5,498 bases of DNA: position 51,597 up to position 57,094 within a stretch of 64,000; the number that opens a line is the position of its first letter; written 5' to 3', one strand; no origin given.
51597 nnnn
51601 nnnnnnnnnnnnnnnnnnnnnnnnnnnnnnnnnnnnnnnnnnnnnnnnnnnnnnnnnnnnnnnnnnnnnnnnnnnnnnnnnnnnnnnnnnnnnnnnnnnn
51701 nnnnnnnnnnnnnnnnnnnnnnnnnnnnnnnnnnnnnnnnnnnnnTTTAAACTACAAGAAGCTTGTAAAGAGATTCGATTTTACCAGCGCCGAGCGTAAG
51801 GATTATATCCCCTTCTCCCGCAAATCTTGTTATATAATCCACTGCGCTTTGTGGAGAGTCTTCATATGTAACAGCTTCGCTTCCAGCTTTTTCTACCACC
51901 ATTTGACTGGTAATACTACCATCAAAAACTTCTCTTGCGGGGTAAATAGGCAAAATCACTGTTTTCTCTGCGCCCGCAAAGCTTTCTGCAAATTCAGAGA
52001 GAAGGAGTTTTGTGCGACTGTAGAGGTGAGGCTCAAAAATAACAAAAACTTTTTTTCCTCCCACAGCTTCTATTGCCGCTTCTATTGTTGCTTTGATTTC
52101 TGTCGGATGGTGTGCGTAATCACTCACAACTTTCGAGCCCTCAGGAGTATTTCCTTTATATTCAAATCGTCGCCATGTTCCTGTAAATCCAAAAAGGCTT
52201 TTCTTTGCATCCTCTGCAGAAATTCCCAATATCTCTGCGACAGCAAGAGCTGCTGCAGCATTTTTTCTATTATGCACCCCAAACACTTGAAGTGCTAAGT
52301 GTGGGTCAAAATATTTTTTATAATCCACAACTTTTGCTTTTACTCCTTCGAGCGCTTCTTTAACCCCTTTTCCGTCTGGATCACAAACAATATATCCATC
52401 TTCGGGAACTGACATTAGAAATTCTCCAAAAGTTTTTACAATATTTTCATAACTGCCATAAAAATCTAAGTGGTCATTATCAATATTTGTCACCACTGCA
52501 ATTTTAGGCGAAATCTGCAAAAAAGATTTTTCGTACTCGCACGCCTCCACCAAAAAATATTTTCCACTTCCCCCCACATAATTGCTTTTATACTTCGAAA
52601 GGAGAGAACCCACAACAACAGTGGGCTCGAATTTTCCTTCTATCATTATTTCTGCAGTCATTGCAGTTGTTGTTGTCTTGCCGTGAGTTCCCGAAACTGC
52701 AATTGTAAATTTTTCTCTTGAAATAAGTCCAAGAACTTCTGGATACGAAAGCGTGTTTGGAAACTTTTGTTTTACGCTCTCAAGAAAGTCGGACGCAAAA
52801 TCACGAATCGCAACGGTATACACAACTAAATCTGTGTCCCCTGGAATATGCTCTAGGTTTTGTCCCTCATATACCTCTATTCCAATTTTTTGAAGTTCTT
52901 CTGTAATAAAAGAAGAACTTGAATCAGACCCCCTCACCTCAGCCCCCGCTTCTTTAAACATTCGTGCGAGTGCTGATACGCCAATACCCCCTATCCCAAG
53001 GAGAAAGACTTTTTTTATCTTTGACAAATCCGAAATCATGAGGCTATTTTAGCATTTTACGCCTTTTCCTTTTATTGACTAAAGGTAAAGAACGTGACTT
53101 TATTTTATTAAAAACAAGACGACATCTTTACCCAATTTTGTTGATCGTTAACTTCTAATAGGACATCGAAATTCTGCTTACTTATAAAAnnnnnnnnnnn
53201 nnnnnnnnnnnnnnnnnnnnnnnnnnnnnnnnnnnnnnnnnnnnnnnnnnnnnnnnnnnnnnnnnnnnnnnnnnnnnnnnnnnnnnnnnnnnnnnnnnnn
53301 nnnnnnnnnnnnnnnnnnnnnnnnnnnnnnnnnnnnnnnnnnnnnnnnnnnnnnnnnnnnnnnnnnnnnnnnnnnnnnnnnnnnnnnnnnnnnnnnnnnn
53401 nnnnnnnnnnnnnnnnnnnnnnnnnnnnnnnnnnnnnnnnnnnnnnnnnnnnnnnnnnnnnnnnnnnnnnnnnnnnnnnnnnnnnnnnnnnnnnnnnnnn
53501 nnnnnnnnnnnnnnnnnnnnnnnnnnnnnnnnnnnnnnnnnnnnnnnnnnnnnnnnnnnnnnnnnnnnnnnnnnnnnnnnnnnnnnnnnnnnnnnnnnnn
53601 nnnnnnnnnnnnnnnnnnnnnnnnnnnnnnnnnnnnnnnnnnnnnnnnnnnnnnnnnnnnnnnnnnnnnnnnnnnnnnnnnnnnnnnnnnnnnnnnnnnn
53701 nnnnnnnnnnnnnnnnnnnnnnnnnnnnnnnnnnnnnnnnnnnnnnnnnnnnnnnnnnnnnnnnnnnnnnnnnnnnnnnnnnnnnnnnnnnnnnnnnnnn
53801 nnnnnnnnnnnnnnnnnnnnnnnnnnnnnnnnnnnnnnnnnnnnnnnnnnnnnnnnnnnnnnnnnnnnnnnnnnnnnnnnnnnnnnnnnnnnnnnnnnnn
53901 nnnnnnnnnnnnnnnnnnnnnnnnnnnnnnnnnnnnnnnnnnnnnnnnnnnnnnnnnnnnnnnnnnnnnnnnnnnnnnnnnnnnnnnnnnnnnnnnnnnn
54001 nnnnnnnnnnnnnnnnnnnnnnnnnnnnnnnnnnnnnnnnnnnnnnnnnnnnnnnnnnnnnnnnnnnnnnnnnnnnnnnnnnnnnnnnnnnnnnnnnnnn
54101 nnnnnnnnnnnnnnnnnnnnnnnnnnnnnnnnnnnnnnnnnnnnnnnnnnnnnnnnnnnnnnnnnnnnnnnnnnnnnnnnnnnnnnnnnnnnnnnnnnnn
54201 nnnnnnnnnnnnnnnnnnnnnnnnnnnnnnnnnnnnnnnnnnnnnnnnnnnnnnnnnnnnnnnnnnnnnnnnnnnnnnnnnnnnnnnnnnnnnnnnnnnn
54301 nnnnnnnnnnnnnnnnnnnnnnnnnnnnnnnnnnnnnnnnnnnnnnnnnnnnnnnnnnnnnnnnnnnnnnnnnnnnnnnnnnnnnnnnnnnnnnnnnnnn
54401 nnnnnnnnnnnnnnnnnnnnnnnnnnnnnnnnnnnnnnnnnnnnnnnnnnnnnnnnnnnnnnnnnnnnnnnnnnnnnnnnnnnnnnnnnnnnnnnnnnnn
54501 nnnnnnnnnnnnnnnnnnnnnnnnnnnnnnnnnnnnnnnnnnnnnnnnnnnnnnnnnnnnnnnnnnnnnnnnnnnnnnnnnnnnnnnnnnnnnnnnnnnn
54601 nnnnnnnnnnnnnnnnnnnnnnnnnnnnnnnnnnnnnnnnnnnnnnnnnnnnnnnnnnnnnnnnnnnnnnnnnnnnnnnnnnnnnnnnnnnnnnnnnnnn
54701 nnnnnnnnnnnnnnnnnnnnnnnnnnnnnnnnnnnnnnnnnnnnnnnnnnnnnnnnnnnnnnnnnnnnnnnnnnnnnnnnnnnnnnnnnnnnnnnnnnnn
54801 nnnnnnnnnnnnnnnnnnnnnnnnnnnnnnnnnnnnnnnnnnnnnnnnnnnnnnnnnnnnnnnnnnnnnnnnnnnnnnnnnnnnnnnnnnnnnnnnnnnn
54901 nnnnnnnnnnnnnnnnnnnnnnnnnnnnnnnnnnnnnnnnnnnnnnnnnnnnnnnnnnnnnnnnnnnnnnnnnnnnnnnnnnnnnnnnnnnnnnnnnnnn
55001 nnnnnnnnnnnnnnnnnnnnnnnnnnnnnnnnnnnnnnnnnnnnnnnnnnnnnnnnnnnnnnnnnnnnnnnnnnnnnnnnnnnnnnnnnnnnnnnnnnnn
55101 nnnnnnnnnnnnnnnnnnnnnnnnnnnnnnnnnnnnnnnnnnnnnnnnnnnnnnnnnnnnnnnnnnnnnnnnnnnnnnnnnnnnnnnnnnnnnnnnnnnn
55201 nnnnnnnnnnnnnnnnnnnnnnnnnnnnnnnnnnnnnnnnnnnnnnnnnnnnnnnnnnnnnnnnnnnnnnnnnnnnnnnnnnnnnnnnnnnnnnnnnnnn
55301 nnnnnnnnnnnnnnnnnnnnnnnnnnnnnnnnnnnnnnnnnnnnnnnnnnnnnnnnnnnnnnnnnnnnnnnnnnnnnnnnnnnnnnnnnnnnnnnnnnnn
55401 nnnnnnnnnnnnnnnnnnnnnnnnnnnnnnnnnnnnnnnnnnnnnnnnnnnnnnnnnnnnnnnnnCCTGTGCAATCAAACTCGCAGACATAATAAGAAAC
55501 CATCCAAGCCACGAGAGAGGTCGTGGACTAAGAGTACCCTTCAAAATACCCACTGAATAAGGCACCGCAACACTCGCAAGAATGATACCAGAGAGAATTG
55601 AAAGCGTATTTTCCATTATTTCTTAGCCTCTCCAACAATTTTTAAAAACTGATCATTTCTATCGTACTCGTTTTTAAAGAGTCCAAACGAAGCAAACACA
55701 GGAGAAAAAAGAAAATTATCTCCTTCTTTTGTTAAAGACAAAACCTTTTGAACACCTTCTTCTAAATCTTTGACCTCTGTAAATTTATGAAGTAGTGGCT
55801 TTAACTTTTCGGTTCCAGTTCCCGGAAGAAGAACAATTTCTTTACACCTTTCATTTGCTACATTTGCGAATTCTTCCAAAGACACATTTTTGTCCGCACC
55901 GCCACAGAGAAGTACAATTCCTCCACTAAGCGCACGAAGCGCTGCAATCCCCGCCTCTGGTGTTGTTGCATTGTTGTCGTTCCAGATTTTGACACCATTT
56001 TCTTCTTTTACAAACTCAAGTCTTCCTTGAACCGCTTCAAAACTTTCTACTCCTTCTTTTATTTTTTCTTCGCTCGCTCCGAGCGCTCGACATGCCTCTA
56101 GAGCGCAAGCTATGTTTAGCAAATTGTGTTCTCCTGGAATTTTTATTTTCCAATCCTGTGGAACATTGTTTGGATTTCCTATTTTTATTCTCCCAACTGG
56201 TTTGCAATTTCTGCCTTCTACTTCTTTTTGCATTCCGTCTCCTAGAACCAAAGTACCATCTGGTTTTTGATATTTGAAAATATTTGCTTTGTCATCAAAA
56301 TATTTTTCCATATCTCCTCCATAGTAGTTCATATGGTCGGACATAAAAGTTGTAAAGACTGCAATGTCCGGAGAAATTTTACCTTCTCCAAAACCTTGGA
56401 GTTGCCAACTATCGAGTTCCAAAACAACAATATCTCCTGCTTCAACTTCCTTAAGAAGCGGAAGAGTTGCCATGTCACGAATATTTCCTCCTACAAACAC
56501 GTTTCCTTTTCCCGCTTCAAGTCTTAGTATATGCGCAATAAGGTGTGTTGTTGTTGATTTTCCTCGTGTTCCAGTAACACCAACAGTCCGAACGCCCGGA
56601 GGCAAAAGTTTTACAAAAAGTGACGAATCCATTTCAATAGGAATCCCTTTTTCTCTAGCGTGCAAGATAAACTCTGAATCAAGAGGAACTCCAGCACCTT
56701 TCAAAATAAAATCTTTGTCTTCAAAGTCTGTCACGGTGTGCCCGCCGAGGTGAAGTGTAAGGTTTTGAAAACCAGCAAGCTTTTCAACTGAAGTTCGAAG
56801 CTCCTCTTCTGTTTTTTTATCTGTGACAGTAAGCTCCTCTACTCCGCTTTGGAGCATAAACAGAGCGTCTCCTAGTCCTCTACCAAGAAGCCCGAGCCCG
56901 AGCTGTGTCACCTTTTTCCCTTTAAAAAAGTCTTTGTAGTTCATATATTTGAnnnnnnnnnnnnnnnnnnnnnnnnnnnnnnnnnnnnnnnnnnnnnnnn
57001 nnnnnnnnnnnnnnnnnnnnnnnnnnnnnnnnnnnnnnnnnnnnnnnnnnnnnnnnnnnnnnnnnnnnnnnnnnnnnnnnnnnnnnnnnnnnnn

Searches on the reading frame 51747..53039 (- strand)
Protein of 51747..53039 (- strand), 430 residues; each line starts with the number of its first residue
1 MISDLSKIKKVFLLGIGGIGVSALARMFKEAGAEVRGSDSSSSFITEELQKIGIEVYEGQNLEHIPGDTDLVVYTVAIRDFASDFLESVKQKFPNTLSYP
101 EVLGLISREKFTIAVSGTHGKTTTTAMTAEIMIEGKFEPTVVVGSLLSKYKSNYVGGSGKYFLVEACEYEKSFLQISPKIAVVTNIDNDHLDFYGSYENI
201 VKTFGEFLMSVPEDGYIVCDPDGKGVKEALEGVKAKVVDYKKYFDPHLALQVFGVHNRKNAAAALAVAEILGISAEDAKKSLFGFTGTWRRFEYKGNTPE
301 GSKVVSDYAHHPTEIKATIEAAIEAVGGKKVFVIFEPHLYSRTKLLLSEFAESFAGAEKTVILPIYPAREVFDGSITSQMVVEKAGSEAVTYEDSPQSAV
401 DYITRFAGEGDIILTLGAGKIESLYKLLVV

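Call 6: search_protein_families(library=pfam, proteins=[window:51747-53039:-], max_evalue=5)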
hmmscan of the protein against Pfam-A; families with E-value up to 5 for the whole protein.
window:51747-53039:- (430 aa): 5 families
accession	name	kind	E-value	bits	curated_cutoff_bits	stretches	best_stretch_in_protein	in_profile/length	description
PF08245.18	Mur_ligase_M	-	3e-20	73.5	24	2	115-241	1-146/200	Mur ligase middle domain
PF02875.26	Mur_ligase_C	-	2.3e-17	64.4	28.4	1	290-419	1-127/127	Mur ligase, glutamate ligase domain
PF01225.30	Mur_ligase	-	4.2e-13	49.9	21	1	14-109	5-93/95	Mur ligase family, catalytic domain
PF02737.24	3HCDH_N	-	0.07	13.5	22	0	10-56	1-46/180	3-hydroxyacyl-CoA dehydrogenase, NAD binding domain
PF01558.24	POR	-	0.073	13.7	27.4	1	184-282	51-150/173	Pyruvate ferredoxin/flavodoxin oxidoreductase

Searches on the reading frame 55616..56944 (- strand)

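Call 6: search_protein_families(library=pfam, proteins=[window:55616-56944:-], max_evalue=5)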
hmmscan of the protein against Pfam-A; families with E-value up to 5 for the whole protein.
window:55616-56944:- (442 aa): 4 families
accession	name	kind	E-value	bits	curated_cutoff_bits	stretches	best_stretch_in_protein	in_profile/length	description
PF08245.18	Mur_ligase_M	-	2.4e-23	83.6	24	1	123-258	1-150/200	Mur ligase middle domain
PF02875.26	Mur_ligase_C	-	5.9e-10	40.5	28.4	1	307-415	1-125/127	Mur ligase, glutamate ligase domain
PF21799.2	MurD-like_N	-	0.0004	21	27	1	11-103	2-86/88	Mur ligase MurD-like, N-terminal domain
PF23492.1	bPH_9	-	0.22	11.7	27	1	380-414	40-74/89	Bacterial PH domain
